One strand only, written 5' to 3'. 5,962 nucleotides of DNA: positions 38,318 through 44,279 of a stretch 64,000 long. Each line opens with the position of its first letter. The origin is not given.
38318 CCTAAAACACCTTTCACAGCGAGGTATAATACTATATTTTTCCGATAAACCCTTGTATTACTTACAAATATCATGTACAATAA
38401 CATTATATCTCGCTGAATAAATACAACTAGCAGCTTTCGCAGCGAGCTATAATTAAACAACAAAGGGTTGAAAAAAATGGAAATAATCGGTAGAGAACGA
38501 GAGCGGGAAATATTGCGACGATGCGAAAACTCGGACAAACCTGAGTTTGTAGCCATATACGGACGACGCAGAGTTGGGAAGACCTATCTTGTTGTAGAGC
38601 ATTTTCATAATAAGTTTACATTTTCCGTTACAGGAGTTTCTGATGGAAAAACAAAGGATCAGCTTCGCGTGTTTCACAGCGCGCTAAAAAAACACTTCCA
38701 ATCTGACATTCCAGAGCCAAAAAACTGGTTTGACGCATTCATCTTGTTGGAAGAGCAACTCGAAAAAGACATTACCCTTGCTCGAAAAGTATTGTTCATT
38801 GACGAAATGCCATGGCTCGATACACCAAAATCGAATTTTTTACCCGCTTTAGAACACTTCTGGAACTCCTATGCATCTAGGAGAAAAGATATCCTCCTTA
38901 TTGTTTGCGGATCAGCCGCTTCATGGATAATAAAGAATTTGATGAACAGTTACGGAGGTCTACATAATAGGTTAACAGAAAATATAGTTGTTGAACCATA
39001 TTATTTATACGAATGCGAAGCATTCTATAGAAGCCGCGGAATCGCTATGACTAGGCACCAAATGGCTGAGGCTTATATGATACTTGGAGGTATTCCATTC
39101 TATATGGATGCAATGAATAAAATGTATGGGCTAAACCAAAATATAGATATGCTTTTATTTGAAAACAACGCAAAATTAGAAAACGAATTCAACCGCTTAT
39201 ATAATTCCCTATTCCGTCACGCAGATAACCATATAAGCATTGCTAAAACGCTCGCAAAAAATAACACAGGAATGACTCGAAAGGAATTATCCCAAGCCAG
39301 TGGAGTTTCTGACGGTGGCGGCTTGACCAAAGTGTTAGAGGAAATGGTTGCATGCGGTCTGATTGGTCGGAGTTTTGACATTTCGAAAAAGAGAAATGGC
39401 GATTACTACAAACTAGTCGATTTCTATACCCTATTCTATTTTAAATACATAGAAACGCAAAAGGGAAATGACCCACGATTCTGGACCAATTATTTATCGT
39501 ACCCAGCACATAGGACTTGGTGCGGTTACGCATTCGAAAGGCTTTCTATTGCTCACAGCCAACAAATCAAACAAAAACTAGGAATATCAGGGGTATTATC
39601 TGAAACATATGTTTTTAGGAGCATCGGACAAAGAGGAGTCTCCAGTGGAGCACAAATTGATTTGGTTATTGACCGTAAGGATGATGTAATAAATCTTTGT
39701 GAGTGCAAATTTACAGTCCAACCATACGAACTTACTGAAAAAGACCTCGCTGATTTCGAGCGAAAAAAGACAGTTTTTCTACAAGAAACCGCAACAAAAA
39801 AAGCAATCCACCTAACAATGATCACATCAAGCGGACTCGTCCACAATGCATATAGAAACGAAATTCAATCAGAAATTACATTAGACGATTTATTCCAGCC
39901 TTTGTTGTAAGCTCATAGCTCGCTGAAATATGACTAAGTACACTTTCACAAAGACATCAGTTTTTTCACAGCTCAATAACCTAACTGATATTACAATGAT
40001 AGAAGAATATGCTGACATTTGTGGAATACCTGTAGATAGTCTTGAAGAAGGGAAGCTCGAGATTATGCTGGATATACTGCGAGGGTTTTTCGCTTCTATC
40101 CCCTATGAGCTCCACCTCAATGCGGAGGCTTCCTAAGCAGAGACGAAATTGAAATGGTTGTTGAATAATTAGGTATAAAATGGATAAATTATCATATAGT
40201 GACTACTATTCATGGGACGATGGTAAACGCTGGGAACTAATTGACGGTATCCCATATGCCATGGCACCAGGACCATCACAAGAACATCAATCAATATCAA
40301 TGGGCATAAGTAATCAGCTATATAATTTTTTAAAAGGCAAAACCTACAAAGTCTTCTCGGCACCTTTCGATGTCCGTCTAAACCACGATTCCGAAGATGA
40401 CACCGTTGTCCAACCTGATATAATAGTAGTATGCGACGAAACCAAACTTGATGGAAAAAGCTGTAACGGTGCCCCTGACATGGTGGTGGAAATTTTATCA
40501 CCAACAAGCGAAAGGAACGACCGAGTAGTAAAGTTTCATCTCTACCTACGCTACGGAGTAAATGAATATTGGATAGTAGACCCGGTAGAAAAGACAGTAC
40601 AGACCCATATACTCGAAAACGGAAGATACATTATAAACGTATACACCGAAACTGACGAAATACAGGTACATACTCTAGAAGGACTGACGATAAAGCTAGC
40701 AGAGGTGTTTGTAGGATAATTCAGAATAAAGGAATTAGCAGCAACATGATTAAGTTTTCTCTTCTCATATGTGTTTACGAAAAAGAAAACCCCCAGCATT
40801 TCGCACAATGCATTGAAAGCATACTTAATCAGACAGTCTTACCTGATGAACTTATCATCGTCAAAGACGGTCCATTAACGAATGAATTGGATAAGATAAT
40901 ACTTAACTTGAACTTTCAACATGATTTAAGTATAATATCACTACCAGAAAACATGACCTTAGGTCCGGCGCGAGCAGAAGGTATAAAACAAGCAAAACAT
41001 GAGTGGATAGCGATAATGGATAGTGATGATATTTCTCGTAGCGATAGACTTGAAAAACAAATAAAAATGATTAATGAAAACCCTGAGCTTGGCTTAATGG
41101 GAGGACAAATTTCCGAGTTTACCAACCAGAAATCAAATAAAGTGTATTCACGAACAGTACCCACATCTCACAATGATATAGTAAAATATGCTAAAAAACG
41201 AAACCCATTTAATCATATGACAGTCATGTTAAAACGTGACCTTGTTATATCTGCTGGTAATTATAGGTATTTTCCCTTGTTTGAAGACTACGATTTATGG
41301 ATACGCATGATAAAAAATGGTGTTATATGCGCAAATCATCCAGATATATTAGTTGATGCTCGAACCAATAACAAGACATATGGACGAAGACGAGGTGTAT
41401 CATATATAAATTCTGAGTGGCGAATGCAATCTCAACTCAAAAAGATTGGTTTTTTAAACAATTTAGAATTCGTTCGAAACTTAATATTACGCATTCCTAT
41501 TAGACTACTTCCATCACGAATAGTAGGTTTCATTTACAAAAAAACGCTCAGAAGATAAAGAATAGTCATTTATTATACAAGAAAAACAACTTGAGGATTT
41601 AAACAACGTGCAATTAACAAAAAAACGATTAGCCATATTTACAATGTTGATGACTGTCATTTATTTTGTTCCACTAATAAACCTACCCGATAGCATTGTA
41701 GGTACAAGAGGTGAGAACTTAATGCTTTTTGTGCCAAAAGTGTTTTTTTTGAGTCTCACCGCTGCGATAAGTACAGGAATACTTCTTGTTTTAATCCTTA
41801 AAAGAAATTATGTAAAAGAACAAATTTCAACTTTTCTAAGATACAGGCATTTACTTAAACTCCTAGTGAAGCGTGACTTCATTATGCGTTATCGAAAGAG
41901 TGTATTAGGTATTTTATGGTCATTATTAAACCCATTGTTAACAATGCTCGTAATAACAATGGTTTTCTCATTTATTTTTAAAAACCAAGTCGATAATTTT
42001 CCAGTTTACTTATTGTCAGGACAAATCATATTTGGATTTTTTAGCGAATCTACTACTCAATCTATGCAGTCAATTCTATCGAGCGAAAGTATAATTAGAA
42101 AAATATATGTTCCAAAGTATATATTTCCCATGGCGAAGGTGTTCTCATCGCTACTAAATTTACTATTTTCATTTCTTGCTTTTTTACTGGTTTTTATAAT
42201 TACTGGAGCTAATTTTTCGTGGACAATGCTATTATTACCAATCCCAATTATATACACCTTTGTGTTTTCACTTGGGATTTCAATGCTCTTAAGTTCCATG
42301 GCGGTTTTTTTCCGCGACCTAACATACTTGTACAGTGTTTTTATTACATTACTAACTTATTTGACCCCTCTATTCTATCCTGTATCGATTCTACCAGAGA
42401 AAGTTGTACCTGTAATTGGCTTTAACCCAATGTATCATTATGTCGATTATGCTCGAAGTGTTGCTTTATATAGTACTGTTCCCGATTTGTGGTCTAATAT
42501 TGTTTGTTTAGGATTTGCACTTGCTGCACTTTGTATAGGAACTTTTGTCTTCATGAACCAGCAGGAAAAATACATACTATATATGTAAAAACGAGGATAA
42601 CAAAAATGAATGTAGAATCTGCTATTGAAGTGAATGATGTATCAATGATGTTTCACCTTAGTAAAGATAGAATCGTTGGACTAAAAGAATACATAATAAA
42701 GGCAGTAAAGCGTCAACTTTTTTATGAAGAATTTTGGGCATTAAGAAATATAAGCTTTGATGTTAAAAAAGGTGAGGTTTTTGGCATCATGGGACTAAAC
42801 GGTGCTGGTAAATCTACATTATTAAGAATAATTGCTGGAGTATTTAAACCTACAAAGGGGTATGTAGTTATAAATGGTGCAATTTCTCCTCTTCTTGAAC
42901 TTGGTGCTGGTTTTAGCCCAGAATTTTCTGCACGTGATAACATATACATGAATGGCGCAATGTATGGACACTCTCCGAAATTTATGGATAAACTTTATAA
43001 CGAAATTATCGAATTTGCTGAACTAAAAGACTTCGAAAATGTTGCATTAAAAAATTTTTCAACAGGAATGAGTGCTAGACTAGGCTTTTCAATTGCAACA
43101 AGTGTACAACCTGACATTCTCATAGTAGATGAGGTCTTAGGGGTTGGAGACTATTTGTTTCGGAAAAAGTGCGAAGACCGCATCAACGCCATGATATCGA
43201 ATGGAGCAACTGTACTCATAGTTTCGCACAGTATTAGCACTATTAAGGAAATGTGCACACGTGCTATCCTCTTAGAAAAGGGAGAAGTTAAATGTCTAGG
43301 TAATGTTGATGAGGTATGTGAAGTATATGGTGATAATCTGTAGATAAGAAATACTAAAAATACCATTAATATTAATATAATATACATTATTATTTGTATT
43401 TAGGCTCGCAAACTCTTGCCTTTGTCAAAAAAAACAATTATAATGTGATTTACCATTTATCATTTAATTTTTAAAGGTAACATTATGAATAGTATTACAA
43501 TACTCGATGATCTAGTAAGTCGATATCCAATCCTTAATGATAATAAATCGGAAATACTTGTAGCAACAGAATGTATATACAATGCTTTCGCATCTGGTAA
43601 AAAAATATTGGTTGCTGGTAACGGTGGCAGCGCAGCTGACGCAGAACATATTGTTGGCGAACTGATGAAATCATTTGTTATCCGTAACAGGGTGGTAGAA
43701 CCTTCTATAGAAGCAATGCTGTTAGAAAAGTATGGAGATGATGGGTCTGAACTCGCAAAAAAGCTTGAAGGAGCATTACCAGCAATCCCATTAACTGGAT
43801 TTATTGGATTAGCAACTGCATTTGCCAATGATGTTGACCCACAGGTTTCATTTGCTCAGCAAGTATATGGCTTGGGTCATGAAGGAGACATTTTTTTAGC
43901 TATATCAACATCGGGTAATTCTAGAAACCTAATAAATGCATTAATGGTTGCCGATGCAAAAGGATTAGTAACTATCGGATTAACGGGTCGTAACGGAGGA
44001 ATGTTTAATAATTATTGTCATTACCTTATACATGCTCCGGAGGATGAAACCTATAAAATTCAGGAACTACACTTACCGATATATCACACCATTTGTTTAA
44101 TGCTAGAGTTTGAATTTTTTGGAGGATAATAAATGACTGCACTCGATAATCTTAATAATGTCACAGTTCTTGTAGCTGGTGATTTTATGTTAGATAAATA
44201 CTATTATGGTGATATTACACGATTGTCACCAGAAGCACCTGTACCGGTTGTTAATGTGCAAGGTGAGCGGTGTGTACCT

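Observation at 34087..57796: S-layer-glycan-like (slg-type) locus predicted to build a heptose-containing, methylated glycan next to four SLH-protein genes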

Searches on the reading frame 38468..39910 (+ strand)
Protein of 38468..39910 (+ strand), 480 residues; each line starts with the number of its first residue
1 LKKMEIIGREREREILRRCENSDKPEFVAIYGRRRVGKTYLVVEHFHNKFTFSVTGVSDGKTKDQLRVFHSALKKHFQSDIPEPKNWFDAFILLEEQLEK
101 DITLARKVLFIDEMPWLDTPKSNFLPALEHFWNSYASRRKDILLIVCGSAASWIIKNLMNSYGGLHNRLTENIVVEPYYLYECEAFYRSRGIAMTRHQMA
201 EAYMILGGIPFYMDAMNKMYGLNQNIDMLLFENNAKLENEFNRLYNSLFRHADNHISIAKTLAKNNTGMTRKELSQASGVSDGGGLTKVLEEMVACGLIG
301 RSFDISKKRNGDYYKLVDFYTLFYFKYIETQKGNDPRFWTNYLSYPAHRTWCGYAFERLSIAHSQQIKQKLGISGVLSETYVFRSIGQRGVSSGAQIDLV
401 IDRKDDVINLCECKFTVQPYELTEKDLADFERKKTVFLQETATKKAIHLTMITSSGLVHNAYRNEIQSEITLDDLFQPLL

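Call 4: search_protein_families(library=pfam, proteins=[window:38468-39910:+])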
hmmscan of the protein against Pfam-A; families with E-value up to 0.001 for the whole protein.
window:38468-39910:+ (480 aa): 4 families
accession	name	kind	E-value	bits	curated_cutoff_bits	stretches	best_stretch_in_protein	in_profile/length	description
PF01637.24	ATPase_2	-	3.3e-10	40.6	33.2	1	9-212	4-221/225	ATPase domain predominantly from Archaea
PF13173.12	AAA_14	-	7.7e-07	29.6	27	1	26-167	3-116/129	AAA domain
PF13401.12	AAA_22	-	1.9e-05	25.4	27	1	25-149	5-123/130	AAA domain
PF13191.12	AAA_16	-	6.9e-05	23.8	32.6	1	6-128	2-155/167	AAA ATPase domain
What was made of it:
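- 38468..39910 (+): AAA ATPase. Not a glycan gene. Phage-defence candidate PDC-S27 embedded in the locus. Pfam ATPase_2 (call 4).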

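Call 8: search_protein_families(library=ncbifam, proteins=[window:38468-39910:+], max_evalue=0.001)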
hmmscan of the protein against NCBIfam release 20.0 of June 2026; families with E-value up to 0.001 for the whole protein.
window:38468-39910:+ (480 aa): 0 families

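Call 110: search_protein_families(library=padloc, proteins=[window:38468-39910:+], max_evalue=0.001)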
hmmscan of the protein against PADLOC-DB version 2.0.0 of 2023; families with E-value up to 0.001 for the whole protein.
window:38468-39910:+ (480 aa): 4 families
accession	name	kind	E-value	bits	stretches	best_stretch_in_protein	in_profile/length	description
PDLC04984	PDC-S27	-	5.9e-191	633.4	1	5-476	3-473/474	-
PDLC04985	PDC-S27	-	4.2e-15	53.6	1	1-467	1-467/484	-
PDLC04787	PDC-S01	-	1.3e-05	22.3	1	12-257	12-239/412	-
PDLC04789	PDC-S01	-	0.00048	17.3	0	9-80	4-70/375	-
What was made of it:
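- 38468..39910 (+): PADLOC PDC-S27 633 bits (call 110).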

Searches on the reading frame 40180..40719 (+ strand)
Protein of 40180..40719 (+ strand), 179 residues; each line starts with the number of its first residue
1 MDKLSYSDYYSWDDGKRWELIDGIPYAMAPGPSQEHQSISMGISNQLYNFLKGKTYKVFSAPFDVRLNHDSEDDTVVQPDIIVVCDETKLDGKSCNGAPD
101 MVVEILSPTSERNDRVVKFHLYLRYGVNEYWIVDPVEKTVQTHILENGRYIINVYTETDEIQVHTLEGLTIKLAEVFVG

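Call 4: search_protein_families(library=pfam, proteins=[window:40180-40719:+])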
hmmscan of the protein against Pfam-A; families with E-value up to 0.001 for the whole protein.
window:40180-40719:+ (179 aa): 1 family
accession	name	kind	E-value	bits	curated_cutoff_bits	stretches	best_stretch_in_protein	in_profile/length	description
PF05685.18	Uma2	-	9e-36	123.4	27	1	8-173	3-171/172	Putative restriction endonuclease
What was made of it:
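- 40180..40719 (+): Uma2-family nuclease. Not a glycan gene. Phage-defence candidate PDC-S03. Uma2 123 bits (call 4).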

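Call 110: search_protein_families(library=padloc, proteins=[window:40180-40719:+], max_evalue=0.001)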
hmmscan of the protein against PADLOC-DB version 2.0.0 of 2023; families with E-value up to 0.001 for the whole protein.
window:40180-40719:+ (179 aa): 4 families
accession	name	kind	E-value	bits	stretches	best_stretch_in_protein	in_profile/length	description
PDLC04832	PDC-S03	-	1.7e-58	195.5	1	3-177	8-186/188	-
PDLC04834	PDC-S03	-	3.2e-37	126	1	17-177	24-182/184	-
PDLC04833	PDC-S03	-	4e-34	115.9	1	3-177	23-203/207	-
PDLC04835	PDC-S03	-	1.9e-16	58.2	1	3-177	8-200/207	-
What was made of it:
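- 40180..40719 (+): PDC-S03 195 bits (call 110).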

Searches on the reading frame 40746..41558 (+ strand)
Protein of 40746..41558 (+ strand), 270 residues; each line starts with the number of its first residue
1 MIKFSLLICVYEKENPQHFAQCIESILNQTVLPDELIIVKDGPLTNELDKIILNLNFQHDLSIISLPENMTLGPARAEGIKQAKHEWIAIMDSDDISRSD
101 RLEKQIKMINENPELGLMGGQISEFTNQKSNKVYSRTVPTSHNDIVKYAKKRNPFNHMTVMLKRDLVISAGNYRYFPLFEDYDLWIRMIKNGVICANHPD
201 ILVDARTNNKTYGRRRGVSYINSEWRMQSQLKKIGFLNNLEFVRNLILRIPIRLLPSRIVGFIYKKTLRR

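Call 4: search_protein_families(library=pfam, proteins=[window:40746-41558:+])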
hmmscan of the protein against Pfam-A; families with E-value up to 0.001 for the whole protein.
window:40746-41558:+ (270 aa): 3 families
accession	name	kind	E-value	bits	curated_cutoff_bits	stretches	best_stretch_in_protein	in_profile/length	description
PF00535.33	Glycos_transf_2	-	1.2e-24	87.5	23.3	1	5-163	1-161/168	Glycosyl transferase family 2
PF10111.15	Glyco_tranf_2_2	-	3.6e-10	40.2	27.3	1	5-209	1-221/276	Glycosyltransferase like family 2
PF13641.12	Glyco_tranf_2_3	-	6.6e-10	39.8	27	1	4-205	3-211/230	Glycosyltransferase like family 2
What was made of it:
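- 40746..41558 (+): Soluble GT2. Probable adaptor transferase of the conserved cassette. Glycos_transf_2 87.5 bits (call 4).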

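Call 8: search_protein_families(library=ncbifam, proteins=[window:40746-41558:+], max_evalue=0.001)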
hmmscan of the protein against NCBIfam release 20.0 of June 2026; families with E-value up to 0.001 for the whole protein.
window:40746-41558:+ (270 aa): 14 families
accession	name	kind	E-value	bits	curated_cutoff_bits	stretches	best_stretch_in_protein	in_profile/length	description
NF053739.1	GlytfEpsEBac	equivalog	8.5e-25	87.2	450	1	3-234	2-231/265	glycosyltransferase EpsE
NF047683.1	TeichurnBiosyTuaG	equivalog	1.4e-14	54.4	400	1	17-237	19-234/252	teichuronic acid biosynthesis protein TuaG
NF041394.1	GtaseAglG_Halo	equivalog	2.4e-14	53.3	440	1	3-131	2-129/304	glucosyl-dolichyl phosphate glucuronosyltransferase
NF007482.0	PRK10073.1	equivalog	7.3e-10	38.4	423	1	3-112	7-113/334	glycosyltransferase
TIGR03965.1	mycofact_glyco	equivalog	1.2e-08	34.2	280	1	10-224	80-300/467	mycofactocin biosynthesis glycosyltransferase MftF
NF038302.1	EPS_HpsE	equivalog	7.6e-08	31.7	300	1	2-126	1-128/307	hormogonium polysaccharide biosynthesis glycosyltransferase HpsE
NF041875.1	EPS_EpsD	equivalog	1e-07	31.7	370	1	7-200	4-201/325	exopolysaccharide biosynthesis glycosyltransferase EpsD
TIGR03937.1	PgaC_IcaA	equivalog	3.3e-07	29.6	422.3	1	4-120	47-161/407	poly-beta-1,6-N-acetyl-D-glucosamine synthase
TIGR04242.1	nodulat_NodC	equivalog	2.1e-06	27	550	1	9-124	55-170/395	chitooligosaccharide synthase NodC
NF050050.1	ProtGlycPglI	equivalog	1.3e-05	24.7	500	1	2-111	2-110/306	GalNAc(5)-diNAcBac-PP-undecaprenol beta-1,3-glucosyltransferase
NF038299.1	EPS_HpsN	equivalog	6.9e-05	22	425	1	4-129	3-126/317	hormogonium polysaccharide biosynthesis glycosyltransferase HpsN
TIGR04440.1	glyco_TIGR04440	domain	0.00026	20.8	70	1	64-142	60-136/215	TIGR00180 family glycosyltransferase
TIGR04283.1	glyco_like_mftF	equivalog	0.00049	19.8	182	1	76-209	64-190/221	TIGR04283 family arsenosugar biosynthesis glycosyltransferase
TIGR03111.1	glyc2_xrt_Gpos1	hypoth_equivalog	0.00067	18.6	363.95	1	5-124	52-171/439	TIGR03111 family XrtG-associated glycosyltransferase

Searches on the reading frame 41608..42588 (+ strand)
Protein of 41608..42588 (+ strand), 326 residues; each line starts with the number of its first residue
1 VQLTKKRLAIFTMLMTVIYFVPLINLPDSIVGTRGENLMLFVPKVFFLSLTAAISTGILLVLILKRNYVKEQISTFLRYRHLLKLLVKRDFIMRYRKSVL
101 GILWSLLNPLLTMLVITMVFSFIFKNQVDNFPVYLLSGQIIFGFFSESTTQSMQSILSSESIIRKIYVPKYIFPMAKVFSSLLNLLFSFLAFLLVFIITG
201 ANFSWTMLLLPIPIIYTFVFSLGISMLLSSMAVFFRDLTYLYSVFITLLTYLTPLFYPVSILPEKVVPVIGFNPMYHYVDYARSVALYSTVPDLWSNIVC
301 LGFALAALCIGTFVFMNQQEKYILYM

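Call 4: search_protein_families(library=pfam, proteins=[window:41608-42588:+])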
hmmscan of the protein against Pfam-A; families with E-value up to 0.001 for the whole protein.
window:41608-42588:+ (326 aa): 1 family
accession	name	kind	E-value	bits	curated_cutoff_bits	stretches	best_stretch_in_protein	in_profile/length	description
PF01061.29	ABC2_membrane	-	1.3e-17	64.5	26.9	1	82-285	2-209/211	ABC-2 type transporter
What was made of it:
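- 41608..42588 (+): Wzm, the ABC-2 permease. The true start is probably downstream of the ORF start. ABC2_membrane 64.5 bits (call 4).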

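Call 8: search_protein_families(library=ncbifam, proteins=[window:41608-42588:+], max_evalue=0.001)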
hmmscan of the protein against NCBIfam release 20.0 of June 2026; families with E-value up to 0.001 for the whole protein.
window:41608-42588:+ (326 aa): 2 families
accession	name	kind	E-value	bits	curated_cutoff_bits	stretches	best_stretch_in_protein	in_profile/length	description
NF050109.1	galactan_ABC_perm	equivalog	1.4e-24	87.1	380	1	73-317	14-263/272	galactan export ABC transporter permease subunit Wzm/RfbD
NF050053.1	CapPschTportKpsM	equivalog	3.9e-06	27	300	1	82-319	4-251/257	capsule polysaccharide transporter KpsM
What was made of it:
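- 41608..42588 (+): Galactan Wzm/RfbD model E 1.4e-24 (call 8).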

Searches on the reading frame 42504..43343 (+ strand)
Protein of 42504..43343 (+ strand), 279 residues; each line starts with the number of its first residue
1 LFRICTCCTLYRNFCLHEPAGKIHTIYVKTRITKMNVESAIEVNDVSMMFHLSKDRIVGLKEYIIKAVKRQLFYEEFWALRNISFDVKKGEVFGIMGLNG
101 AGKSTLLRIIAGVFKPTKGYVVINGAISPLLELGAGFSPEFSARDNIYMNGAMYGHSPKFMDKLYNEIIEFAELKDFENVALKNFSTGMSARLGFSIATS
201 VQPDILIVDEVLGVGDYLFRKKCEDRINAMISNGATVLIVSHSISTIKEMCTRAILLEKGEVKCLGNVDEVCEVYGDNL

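Call 4: search_protein_families(library=pfam, proteins=[window:42504-43343:+])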
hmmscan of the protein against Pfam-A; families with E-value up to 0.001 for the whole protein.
window:42504-43343:+ (279 aa): 1 family
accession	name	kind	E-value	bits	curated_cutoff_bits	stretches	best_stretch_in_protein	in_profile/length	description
PF00005.33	ABC_tran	-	9.8e-21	75.2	25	1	80-211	1-135/137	ABC transporter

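Call 8: search_protein_families(library=ncbifam, proteins=[window:42504-43343:+], max_evalue=0.001)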
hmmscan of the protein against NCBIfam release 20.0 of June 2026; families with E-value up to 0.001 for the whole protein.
window:42504-43343:+ (279 aa): 183 families (the best 25 are shown)
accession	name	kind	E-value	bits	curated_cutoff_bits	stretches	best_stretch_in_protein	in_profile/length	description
NF010065.0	PRK13545.1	equivalog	6.1e-59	200.1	538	1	48-277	12-236/549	teichoic acids export protein ATP-binding subunit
NF050108.1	galactan_ABC_ATP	equivalog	1.1e-54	185.2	400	1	78-275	43-240/244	galactan export ABC transporter ATP-binding subunit Wzt/RfbE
NF010066.0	PRK13546.1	equivalog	2.5e-50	171.3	320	1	40-276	4-235/264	teichoic acids export ABC transporter ATP-binding subunit TagH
TIGR01188.1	drrA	subfamily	1.7e-35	122.8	312.45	2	140-273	80-213/302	daunorubicin resistance ABC transporter, ATP-binding protein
TIGR03740.1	galliderm_ABC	subfamily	1.3e-27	96.9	309.75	1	74-268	10-208/223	lantibiotic protection ABC transporter ATP-binding subunit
NF010059.0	PRK13536.1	equivalog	5.5e-27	94.4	549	1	53-266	32-256/342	nodulation factor ABC transporter ATP-binding protein NodI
NF010060.0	PRK13537.1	equivalog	1.4e-26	93.2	521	1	71-266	22-228/314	nodulation factor ABC transporter ATP-binding protein NodI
TIGR01288.1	nodI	equivalog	2.6e-26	92.3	424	1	79-266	19-217/303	nodulation factor ABC transporter ATP-binding protein NodI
TIGR04521.1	ECF_ATPase_2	equivalog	3.1e-23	82.2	330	2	76-126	17-67/279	energy-coupling factor transporter ATPase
TIGR01186.1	proV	subfamily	3.2e-23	82.4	326.6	2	166-272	111-218/363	betaine/proline/choline family ABC transporter ATP-binding protein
NF033858.1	ABC2_perm_RbbA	equivalog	1.2e-22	79.7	1050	2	61-125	263-327/909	ribosome-associated ATPase/putative transporter RbbA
TIGR00968.1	3a0106s01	subfamily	5.6e-22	78.4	342.75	1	67-273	5-220/237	sulfate ABC transporter ATP-binding protein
NF040729.1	ABC_ATP_SaoA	equivalog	8e-22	77.8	360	1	79-265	20-214/248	ABC transporter ATP-binding protein SaoA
TIGR04520.1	ECF_ATPase_1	equivalog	8.9e-22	77.8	315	2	75-126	13-64/269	energy-coupling factor transporter ATPase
TIGR01184.1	ntrCD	subfamily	1.9e-21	76.8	291.8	1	80-271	1-202/230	nitrate ABC transporter ATP-binding protein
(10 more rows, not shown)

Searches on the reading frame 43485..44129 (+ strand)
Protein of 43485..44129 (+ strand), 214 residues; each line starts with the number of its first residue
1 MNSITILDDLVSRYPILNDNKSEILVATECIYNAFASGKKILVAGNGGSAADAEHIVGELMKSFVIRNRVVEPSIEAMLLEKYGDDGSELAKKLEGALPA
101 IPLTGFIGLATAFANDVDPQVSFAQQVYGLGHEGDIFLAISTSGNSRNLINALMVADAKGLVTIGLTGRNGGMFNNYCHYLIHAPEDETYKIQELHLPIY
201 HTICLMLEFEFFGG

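Call 4: search_protein_families(library=pfam, proteins=[window:43485-44129:+])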
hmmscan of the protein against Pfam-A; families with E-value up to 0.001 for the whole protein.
window:43485-44129:+ (214 aa): 2 families
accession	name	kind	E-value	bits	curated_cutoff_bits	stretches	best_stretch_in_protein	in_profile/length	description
PF13580.11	SIS_2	-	4.7e-19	69.2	27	2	18-75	15-71/138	SIS domain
PF01380.27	SIS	-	3.8e-08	33.7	25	1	113-199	33-114/131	SIS domain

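Call 8: search_protein_families(library=ncbifam, proteins=[window:43485-44129:+], max_evalue=0.001)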
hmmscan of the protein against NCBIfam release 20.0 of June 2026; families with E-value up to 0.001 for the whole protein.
window:43485-44129:+ (214 aa): 7 families
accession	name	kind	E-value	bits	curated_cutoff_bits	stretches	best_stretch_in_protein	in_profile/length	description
NF010546.0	PRK13936.1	equivalog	2.1e-37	128.8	276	2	97-213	75-194/197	phosphoheptose isomerase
TIGR00441.1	gmhA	equivalog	2.6e-36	125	209.45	2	97-208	43-154/154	D-sedoheptulose 7-phosphate isomerase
NF001628.0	PRK00414.1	equivalog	3.4e-26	92.1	265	2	110-211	88-190/192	D-sedoheptulose 7-phosphate isomerase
NF010547.0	PRK13938.1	equivalog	5.3e-23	81.7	320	2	110-212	90-192/196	D-sedoheptulose 7-phosphate isomerase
NF008138.0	PRK10886.1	equivalog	1.4e-22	80.4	352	2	97-210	73-189/196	DnaA initiator-associating protein DiaA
NF002805.0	PRK02947.1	subfamily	5.6e-06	25.7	135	0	132-168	106-142/247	sugar isomerase domain-containing protein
NF008458.0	PRK11337.1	equivalog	8.5e-05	21.7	378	1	130-190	185-245/293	MurR/RpiR family transcriptional regulator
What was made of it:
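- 43485..44129 (+): GmhA-like sedoheptulose-7-phosphate isomerase. SIS_2/SIS (call 4). gmhA models E 2e-37 but below cut-off (call 8).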
